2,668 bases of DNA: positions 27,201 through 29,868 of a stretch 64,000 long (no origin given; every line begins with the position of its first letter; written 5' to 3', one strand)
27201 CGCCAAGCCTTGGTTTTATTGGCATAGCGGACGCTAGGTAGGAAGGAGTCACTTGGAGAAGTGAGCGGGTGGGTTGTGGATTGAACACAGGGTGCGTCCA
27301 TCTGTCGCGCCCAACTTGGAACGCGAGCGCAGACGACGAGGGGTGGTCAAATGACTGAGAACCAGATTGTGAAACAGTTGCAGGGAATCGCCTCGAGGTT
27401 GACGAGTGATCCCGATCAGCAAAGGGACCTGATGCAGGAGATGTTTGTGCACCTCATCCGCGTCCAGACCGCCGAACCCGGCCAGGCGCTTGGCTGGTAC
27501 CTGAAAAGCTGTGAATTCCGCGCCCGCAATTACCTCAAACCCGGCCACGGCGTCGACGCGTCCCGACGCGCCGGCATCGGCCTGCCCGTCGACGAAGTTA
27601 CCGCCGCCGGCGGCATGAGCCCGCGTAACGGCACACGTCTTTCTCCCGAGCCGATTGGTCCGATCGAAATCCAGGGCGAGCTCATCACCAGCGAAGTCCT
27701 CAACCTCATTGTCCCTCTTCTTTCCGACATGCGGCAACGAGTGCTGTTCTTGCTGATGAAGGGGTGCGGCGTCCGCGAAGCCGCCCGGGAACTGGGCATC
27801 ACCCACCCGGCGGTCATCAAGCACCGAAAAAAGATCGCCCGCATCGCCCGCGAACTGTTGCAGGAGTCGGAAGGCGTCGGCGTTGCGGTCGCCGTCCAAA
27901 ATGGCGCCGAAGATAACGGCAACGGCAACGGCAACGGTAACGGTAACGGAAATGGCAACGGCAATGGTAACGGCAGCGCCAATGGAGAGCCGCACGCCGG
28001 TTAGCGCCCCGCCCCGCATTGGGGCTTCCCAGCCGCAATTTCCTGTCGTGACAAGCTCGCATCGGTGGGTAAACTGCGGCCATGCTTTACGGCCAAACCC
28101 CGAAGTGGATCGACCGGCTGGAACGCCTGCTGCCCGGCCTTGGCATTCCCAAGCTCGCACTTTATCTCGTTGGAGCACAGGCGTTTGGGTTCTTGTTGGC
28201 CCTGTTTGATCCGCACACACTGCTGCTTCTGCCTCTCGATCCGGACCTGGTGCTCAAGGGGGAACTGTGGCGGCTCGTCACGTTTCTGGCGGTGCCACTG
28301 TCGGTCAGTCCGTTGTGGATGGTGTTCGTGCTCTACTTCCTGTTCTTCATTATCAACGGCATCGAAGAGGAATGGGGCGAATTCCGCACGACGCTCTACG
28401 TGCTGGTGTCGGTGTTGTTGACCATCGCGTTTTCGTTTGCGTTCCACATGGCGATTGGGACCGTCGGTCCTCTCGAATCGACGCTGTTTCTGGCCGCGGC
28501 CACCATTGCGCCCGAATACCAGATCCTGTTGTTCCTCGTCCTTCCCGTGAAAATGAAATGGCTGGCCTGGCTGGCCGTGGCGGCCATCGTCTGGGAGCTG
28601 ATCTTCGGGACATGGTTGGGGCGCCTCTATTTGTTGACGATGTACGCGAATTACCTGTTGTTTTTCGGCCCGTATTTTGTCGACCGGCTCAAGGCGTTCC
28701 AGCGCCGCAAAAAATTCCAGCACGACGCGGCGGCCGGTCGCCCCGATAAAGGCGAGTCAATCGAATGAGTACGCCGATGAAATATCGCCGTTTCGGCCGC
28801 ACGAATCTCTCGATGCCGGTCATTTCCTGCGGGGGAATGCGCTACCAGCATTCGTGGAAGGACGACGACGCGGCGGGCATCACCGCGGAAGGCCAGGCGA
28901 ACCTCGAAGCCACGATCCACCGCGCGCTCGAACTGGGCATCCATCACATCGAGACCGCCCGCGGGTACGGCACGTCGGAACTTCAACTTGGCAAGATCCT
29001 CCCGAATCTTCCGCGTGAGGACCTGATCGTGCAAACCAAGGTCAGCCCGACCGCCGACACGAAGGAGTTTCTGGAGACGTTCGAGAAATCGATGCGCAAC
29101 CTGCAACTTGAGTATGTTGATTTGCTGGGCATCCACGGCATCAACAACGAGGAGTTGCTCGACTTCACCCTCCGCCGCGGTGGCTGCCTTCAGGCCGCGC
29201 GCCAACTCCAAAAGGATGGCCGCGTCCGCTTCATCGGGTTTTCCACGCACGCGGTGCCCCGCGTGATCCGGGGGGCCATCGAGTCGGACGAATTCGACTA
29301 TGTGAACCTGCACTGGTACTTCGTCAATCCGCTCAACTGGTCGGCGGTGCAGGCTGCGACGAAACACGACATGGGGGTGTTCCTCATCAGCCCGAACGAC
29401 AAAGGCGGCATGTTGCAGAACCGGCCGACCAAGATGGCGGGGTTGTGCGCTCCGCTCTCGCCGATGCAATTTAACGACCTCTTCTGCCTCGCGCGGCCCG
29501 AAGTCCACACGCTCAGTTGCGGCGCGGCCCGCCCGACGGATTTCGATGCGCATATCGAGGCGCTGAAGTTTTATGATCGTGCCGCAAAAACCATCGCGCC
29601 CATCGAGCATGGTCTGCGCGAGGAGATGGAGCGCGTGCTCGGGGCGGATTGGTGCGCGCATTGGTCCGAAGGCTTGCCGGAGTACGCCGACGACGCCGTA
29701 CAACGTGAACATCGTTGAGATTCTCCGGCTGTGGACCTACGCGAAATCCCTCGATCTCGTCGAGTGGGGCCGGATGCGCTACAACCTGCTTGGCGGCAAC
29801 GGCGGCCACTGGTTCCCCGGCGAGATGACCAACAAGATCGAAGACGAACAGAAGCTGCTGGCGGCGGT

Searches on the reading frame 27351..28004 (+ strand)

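Call 7: search_protein_families(library=pfam, proteins=[window:27351-28004:+], max_evalue=0.001)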
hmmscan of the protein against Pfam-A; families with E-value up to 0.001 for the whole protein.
window:27351-28004:+ (217 aa): 2 families
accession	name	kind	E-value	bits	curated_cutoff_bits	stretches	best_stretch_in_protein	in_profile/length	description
PF04542.20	Sigma70_r2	-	0.00036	20.7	24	0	8-44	7-46/71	Sigma-70 region 2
PF22807.2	TrAA12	-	0.00073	18.4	30.9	1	174-212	370-409/463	TrAA12-like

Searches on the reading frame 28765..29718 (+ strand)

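Call 7: search_protein_families(library=pfam, proteins=[window:28765-29718:+], max_evalue=0.001)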
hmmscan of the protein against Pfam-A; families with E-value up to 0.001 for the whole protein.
window:28765-29718:+ (317 aa): 1 family
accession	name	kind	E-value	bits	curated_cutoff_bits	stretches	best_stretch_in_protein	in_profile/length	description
PF00248.27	Aldo_ket_red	-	1.1e-18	67.8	24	1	20-238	2-218/291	Aldo/keto reductase family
